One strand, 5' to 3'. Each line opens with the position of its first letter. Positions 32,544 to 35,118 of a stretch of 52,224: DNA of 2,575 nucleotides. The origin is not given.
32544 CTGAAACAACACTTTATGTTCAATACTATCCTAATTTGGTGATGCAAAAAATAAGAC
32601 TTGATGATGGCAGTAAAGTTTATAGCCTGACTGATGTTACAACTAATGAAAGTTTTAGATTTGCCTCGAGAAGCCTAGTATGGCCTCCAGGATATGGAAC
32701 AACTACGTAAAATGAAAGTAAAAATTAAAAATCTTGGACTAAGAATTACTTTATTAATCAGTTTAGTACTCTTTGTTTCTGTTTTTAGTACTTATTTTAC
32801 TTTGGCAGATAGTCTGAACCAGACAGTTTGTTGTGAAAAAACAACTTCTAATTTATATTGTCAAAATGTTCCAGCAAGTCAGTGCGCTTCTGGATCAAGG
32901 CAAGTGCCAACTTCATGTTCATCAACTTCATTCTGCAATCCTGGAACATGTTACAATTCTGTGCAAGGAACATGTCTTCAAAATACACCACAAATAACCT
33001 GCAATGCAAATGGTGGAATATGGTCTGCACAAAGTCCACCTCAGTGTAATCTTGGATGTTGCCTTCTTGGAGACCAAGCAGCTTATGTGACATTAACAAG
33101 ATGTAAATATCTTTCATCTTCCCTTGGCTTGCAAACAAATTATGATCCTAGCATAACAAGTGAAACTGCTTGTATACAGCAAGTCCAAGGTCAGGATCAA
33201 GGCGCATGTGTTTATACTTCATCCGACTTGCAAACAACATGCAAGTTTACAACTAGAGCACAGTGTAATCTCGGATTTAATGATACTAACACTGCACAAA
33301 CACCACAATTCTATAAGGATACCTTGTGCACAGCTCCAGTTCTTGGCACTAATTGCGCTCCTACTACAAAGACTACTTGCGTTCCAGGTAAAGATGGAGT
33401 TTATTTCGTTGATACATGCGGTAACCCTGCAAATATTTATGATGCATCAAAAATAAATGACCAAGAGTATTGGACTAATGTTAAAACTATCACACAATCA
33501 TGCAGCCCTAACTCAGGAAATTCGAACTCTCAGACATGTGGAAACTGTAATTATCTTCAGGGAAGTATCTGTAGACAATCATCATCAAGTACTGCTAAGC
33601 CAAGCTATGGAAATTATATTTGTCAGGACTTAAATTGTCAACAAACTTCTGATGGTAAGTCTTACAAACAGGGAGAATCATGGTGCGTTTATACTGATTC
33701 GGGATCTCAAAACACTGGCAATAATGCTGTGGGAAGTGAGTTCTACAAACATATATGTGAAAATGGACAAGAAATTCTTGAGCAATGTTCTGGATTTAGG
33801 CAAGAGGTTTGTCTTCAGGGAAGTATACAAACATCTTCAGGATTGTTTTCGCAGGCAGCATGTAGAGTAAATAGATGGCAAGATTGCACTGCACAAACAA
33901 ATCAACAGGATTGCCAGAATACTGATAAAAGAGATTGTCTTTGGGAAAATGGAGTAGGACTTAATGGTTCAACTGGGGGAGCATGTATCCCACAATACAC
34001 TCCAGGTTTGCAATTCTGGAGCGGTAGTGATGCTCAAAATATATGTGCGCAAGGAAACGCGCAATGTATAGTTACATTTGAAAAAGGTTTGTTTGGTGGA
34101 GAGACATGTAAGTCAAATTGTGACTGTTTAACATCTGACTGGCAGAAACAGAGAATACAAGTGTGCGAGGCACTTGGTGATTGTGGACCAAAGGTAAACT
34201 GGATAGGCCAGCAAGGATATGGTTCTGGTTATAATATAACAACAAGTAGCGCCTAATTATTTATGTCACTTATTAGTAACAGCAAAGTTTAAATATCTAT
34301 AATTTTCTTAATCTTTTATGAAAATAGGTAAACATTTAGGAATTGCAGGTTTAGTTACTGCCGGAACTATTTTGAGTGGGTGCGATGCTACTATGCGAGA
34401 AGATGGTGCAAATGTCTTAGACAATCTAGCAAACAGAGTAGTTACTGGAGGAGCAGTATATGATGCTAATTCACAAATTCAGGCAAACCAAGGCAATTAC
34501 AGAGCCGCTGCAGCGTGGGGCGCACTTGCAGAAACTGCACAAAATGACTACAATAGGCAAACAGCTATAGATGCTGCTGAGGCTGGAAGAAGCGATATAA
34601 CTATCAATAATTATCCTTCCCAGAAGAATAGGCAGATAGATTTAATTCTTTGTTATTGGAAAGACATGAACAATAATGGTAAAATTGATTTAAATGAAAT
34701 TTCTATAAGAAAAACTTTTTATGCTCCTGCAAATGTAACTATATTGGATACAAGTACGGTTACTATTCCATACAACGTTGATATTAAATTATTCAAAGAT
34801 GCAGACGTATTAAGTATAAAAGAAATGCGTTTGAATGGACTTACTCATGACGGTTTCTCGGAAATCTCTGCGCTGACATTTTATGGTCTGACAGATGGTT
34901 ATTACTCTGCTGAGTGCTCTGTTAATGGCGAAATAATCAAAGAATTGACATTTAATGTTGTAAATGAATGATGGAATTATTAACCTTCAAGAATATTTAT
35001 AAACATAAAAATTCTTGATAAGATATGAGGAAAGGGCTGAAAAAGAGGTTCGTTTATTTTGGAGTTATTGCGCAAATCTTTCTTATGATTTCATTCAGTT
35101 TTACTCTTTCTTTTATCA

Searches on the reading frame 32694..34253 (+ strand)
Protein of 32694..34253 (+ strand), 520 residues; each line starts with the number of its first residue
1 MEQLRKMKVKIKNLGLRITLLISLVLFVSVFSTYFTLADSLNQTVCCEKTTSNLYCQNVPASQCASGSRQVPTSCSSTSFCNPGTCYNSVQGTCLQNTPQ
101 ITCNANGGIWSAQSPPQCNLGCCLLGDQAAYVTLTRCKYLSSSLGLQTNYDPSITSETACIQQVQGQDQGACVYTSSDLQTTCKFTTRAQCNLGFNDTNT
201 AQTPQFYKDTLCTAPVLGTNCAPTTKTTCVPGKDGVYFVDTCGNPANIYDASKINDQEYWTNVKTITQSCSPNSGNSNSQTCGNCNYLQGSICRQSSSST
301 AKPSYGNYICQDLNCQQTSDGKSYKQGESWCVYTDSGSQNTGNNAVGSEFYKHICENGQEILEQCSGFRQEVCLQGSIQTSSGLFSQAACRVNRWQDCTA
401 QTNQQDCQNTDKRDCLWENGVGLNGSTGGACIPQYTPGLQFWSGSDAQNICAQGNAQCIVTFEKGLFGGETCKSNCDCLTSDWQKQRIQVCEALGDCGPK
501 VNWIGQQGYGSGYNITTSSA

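Call 10: search_protein_families(library=pfam, max_evalue=0.1, proteins=[window:32694-34253:+])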
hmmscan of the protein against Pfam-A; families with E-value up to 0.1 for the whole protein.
window:32694-34253:+ (520 aa): 0 families

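Call 11: search_protein_families(library=ncbifam, max_evalue=0.1, proteins=[window:32694-34253:+])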
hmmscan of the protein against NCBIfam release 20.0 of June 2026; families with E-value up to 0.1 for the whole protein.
window:32694-34253:+ (520 aa): 0 families

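Call 16: find_homologous_proteins(query=window:32694-34253:+)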
Query window:32694-34253:+ (520 aa): 1636 proteins with E <= 0.001 among 5032 candidates; the best 120 are listed.
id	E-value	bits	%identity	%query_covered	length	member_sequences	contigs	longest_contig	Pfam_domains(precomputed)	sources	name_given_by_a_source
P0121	0.0e+0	1195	100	100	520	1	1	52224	-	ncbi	-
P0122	8.0e-271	918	77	98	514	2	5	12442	-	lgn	-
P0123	3.5e-252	856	72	100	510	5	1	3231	-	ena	-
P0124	1.7e-230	785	66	97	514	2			-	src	-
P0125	4.6e-227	773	63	99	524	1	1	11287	-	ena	-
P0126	6.3e-222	756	66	96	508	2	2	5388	-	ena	-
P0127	4.2e-219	747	62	98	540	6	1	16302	-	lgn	-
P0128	6.9e-218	743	64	96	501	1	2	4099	-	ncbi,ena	-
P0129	1.7e-217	742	64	95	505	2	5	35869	-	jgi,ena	-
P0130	2.5e-216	738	65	97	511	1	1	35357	-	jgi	jgi:hypothetical protein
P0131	5.4e-216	737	63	97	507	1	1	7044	-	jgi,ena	-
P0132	6.0e-214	730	62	96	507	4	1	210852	-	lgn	-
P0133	2.0e-213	728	61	99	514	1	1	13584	-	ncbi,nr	ncbi:hypothetical protein KW787_03030 [Candidatus Pacearchaeota archaeon]|nr:hypothetical protein [C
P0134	1.4e-212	726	61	98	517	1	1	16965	-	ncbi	-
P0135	2.2e-212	725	62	96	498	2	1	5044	-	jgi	-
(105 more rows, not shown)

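Call 26: predict_structure(alignment_id=A1)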
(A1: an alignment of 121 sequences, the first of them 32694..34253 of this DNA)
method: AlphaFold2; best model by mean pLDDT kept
length: 520 residues; sequences in the alignment: 121
mean_pLDDT: 88.4   pTM: 0.73
mean pLDDT of the five models: 88.4, 87.8, 85.9, 85.2, 84.9
residues with pLDDT >= 90: 324; 70-90: 148; 50-70: 38; < 50: 10
segments of 3 or more residues with pLDDT < 50: 1-4
pLDDT, mean of each block of 10 residues (from residue 1): 49 67 82 58 87 93 95 89 95 94 94 97 93 97 93 95 92 86 93 74 93 97 98 95 97 97 94 91 95 96 97 96 97 85 86 96 88 94 94 90 88 86 84 84 72 88 90 92 89 84 75 70
secondary structure, 60 per line:
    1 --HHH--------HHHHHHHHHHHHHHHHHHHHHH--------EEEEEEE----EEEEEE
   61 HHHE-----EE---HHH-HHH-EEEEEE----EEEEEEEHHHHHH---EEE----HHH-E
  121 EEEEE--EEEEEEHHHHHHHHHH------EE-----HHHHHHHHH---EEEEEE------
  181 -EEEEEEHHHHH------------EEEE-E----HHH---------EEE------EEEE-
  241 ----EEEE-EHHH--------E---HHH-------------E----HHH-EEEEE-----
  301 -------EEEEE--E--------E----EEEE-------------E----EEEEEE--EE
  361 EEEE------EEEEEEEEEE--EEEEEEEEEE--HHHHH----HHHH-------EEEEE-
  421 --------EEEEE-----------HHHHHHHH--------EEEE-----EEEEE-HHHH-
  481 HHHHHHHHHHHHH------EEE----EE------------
elements in order: H14-35 E44-50 E55-60 E83-88 E93-99 H100-105 E109-111 E120-125 E128-133 H134-143 H157-165 E169-174 E182-187 H188-192 E205-208 E227-229 E236-239 E245-248 E291-295 E308-312 E329-332 E351-356 E359-364 E371-380 E383-392 H395-399 H404-407 E415-419 E429-433 H445-452 E461-464 E470-474 H476-479 H481-493 E500-502

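Call 29: fold_search(model_id=the predicted structure, library=pdb)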
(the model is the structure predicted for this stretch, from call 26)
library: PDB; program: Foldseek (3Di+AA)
matches with E <= 10: 108; with E <= 0.001: 0
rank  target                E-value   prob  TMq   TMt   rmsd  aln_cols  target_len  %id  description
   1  7zaz_AAA              2.0e-01  0.08  0.08  0.06  18.6       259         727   10  macrocyclase OphP with ZPP (released 2022-07-06)
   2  7zb2_DDD              3.0e-01  0.06  0.07  0.06  17.9       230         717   12  apo macrocyclase OphP (released 2022-07-06)
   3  3m7p                  4.9e-01  0.33  0.08  0.13  11.4       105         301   13  Fibronectin fragment (released 2010-06-23)
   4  7zb1_B                6.1e-01  0.04  0.07  0.06  17.8       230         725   11  S580A with 18mer (released 2022-07-06)
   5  8h3f_I                1.0e+00  0.01  0.08  0.07  22.8       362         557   12  Cryo-EM Structure of the KBTBD2-CRL3-CSN complex (released 2023-10-11)
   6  8h38_I                1.1e+00  0.02  0.07  0.07  22.2       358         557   11  Cryo-EM Structure of the KBTBD2-CRL3~N8-CSN(mutate) complex (released 2023-10-11)
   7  8h3a_I                1.3e+00  0.01  0.07  0.07  22.2       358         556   12  Cryo-EM Structure of the KBTBD2-CRL3~N8(removed)-CSN complex (released 2023-10-11)
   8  7zb0_B                1.4e+00  0.03  0.08  0.06  17.6       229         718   13  macrocyclase OphP with 15mer (released 2022-07-06)
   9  7zb0_A                1.4e+00  0.03  0.08  0.07  17.7       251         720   12  macrocyclase OphP with 15mer (released 2022-07-06)
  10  9e2g_0Z               1.5e+00  0.01  0.06  0.06  32.2       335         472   10  Cryo-EM structure of 48 nm repeat of microtubule doublet from T. brucei flagellum (released 2025-03-12)
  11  5x94_B                1.7e+00  0.04  0.07  0.15  18.5       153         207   10  Crystal structure of SHP2_SH2-CagA EPIYA_D peptide complex (released 2017-09-13)
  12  4k4k_B                2.3e+00  0.02  0.06  0.09  16.2       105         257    8  Crystal structure of a putative cell adhesion protein (BACUNI_00621) from Bacteroides uniformis ATCC 8492 at 1.67 A re (released 2013-05-01)
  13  7zb0_D                2.4e+00  0.02  0.08  0.07  17.7       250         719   11  macrocyclase OphP with 15mer (released 2022-07-06)
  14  8gq6_A                2.6e+00  0.01  0.08  0.08  18.9       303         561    8  Cryo-EM Structure of the KBTBD2-CUL3-Rbx1 dimeric complex (released 2023-09-06)
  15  5a9i_A                2.9e+00  0.03  0.06  0.13  13.9       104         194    9  Crystal structure of the extracellular domain of PepT2 (released 2015-09-09)
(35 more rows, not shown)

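Call 55: find_related_loci(query=A1, collection=genome_contigs, flank=10000)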
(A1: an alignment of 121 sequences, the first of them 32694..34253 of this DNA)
Query A1 (520 aa) in genome_contigs; peptide patterns used: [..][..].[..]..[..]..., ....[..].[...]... (x = any residue, [..] = any of these).
598 stretches matched a pattern (row limit reached: there are more); 584 encode a relative of the query (tblastn E <= 1e-3); the best 80 are kept; 80 distinct loci.
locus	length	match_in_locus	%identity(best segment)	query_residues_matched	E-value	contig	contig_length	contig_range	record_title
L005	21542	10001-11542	72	5-520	0e+0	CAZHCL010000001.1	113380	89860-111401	MAG TPA_asm: Candidatus Woesearchaeota archaeon isolate binchicken_co241_47 genome assembly, contig: NODE_155_length_113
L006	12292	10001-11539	61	7-520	0e+0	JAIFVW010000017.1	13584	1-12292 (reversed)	MAG: Candidatus Pacearchaeota archaeon isolate viral-cat_38_18 PAFVLPS_2018_scaffold_20263, whole genome shotgun sequenc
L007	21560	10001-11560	60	1-516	0e+0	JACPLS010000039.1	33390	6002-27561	MAG: Candidatus Pacearchaeota archaeon isolate NC_groundwater_527_Ag_S-0.1um_31_8 S35_SO-1_scaffold_219865, whole genome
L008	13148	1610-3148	60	6-517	0e+0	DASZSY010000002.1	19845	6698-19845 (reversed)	MAG TPA_asm: Candidatus Nanoarchaeia archaeon isolate SMAG_U6062 k141_225524, whole genome shotgun sequence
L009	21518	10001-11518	60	3-515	0e+0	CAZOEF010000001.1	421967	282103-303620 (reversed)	MAG TPA_asm: Candidatus Woesearchaeota archaeon isolate SRP263527_co2_228 genome assembly, contig: NODE_6_length_421967_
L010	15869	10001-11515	61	10-516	0e+0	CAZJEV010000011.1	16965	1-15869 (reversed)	MAG TPA_asm: Candidatus Woesearchaeota archaeon isolate SRP269290_co4_244 genome assembly, contig: NODE_2030_length_1696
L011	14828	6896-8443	60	5-516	0e+0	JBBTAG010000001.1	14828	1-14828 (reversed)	MAG: Nanoarchaeota archaeon isolate H41-bin129_1 H41_bin129_1_000000000001, whole genome shotgun sequence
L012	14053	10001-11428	64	40-516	0e+0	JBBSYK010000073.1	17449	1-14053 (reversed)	MAG: Nanoarchaeota archaeon isolate H32-bin099_1 H32_bin099_1_000000000073, whole genome shotgun sequence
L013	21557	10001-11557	57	7-520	0e+0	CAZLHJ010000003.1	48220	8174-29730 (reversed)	MAG TPA_asm: Candidatus Woesearchaeota archaeon isolate SRP093185_co1_88 genome assembly, contig: NODE_298_length_48220_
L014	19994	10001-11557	58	5-516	0e+0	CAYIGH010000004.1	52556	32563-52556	MAG TPA_asm: Candidatus Woesearchaeota archaeon isolate ERP119705_co24_289 genome assembly, contig: NODE_463_length_5255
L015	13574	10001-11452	61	38-520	0e+0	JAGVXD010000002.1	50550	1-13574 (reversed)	Candidatus Pacearchaeota archaeon isolate RIFCSPHIGHO2_12_FULL_36_23 rifcsphigho2_12_scaffold_647, whole genome shotgun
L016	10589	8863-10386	57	7-516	0e+0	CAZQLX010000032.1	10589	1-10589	MAG TPA_asm: Candidatus Woesearchaeota archaeon isolate SRP269290_co4_197 genome assembly, contig: NODE_4932_length_1058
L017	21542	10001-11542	60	7-518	0e+0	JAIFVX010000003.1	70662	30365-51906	MAG: Candidatus Pacearchaeota archaeon isolate viral-cat_41_18 PAFVLPS_2018_scaffold_778, whole genome shotgun sequence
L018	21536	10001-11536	58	2-518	0e+0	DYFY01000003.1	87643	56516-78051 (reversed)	MAG TPA_asm: Candidatus Parvarchaeum sp. isolate BE2012_37_19 Afr_mines_BE2012_143_length_87643_cov_8_143444, whole geno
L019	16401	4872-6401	57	14-516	0e+0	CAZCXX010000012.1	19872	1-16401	MAG TPA_asm: Candidatus Woesearchaeota archaeon isolate SRP178908_co1_358 genome assembly, contig: NODE_1723_length_1987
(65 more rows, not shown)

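Call 58: search_protein_representatives(alignment_id=A1)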
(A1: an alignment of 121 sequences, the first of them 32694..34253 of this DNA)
Query: 121 sequences, 1149 profile positions. Proteins with E-value up to 0.001 (for the whole library): 4493; up to 1e-10: 3149; up to 1e-30: 2106. The best 150 are listed.
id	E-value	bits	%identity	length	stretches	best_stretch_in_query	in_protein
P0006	0.0e+00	1584.5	-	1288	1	7-1148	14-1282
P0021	0.0e+00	1576.0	-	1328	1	3-1147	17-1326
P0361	0.0e+00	1552.3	-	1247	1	3-1147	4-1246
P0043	0.0e+00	1494.5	-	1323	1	4-1147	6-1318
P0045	0.0e+00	1490.6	-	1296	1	7-1146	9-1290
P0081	0.0e+00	1443.1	-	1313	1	1-1147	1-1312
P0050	0.0e+00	1439.5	-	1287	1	5-1147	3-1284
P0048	0.0e+00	1437.5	-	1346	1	7-1148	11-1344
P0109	0.0e+00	1434.3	-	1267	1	4-1146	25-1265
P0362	0.0e+00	1430.7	-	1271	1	1-1147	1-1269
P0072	0.0e+00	1413.1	-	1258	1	4-1146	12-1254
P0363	0.0e+00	1411.0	-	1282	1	2-1145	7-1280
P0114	0.0e+00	1398.0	-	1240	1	1-1145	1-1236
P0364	0.0e+00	1372.4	-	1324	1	3-1145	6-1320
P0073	0.0e+00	1359.9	-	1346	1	2-1147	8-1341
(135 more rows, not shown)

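Call 67: fold_search(model_id=the predicted structure, library=viral)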
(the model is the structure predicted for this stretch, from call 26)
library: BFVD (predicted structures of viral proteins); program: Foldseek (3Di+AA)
matches with E <= 10: 199; with E <= 0.001: 0
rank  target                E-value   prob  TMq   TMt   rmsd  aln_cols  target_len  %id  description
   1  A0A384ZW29            2.9e-01  0.04  0.06  0.09  17.9       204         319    9  Uncharacterized protein [Dickeya phage vB_DsoM_JA13]
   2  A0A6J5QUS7            3.1e-01  0.28  0.06  0.26   7.6        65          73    9  Uncharacterized protein [uncultured Caudovirales phage]
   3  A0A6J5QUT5            3.9e-01  0.13  0.06  0.26  15.5        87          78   14  Uncharacterized protein [uncultured Caudovirales phage]
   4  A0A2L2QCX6            6.0e-01  0.15  0.08  0.15   7.2        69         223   17  U85 [Human herpesvirus 6B]
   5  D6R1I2                6.0e-01  0.03  0.07  0.09  27.5       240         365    6  Non-structural protein NS2 [African horse sickness virus]
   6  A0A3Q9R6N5            6.7e-01  0.04  0.07  0.14  17.2       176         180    9  (no name in the UniProt tables at hand)
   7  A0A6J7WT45            8.4e-01  0.06  0.06  0.06  18.3       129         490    9  Uncharacterized protein [uncultured Caudovirales phage]
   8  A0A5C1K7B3            1.0e+00  0.05  0.05  0.14  13.0        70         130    8  Uncharacterized protein [Pseudomonas phage vB_PaeM_PS119XW]
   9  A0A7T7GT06            1.0e+00  0.03  0.06  0.16  22.8       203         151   12  (no name in the UniProt tables at hand)
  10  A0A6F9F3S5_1          1.1e+00  0.03  0.06  0.05  20.6       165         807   13  (no name in the UniProt tables at hand)
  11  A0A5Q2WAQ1            1.1e+00  0.01  0.05  0.05  31.6       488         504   12  (no name in the UniProt tables at hand)
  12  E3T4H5                1.3e+00  0.18  0.08  0.22  14.2       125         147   12  Uncharacterized protein [Cafeteria roenbergensis virus (strain BV-PW1)]
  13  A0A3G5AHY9            1.5e+00  0.05  0.05  0.10  14.0        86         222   13  Uncharacterized protein [Solumvirus sp.]
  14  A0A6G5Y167            1.5e+00  0.02  0.06  0.06  17.0       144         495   10  (no name in the UniProt tables at hand)
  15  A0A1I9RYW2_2          1.5e+00  0.02  0.08  0.04  19.5       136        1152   12  (no name in the UniProt tables at hand)
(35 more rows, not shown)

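Call 76: search_solved_structures(query=A1, max_evalue=1)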
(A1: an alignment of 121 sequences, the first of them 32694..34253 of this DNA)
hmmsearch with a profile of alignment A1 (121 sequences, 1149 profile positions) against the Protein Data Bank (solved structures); distinct sequences matched with E-value up to 1: 1.
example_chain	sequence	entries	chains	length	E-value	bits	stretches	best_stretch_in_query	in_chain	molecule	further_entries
9biw_A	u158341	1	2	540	0.73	10.6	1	508-639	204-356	Chelona Toxin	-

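Call 77: search_protein_families(library=phrogs, max_evalue=0.01, proteins=[window:32694-34253:+])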
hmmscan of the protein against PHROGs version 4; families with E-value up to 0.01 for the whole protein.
window:32694-34253:+ (520 aa): 0 families

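Call 93: find_encoding_contigs(protein=P0121, flank=100, max_places=2)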
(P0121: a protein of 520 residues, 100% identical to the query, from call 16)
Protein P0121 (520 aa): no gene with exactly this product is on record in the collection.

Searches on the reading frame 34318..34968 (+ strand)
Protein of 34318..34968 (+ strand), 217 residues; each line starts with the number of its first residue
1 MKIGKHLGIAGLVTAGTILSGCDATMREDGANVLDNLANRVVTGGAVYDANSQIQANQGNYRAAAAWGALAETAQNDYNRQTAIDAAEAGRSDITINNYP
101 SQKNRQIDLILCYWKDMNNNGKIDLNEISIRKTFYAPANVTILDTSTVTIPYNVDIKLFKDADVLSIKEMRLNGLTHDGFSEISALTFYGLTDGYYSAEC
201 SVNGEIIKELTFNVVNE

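Call 10: search_protein_families(library=pfam, max_evalue=0.1, proteins=[window:34318-34968:+])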
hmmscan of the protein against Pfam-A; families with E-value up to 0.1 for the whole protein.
window:34318-34968:+ (217 aa): 1 family
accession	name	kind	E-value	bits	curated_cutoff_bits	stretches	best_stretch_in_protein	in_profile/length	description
PF14208.11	DUF4320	-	0.046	14.3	25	0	115-175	50-113/119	Domain of unknown function (DUF4320)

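Call 11: search_protein_families(library=ncbifam, max_evalue=0.1, proteins=[window:34318-34968:+])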
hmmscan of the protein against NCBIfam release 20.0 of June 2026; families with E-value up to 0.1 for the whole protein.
window:34318-34968:+ (217 aa): 2 families
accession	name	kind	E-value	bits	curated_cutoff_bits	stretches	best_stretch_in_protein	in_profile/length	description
NF045830.1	MYPU_1760_HExxH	subfamily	0.0022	17.2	175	1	59-140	417-499/509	MYPU_1760 family metalloprotease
NF007076.0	PRK09527.1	equivalog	0.019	14.4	347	1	127-156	75-104/203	galactoside O-acetyltransferase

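Call 77: search_protein_families(library=phrogs, max_evalue=0.01, proteins=[window:34318-34968:+])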
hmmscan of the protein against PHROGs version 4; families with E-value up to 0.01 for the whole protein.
window:34318-34968:+ (217 aa): 0 families
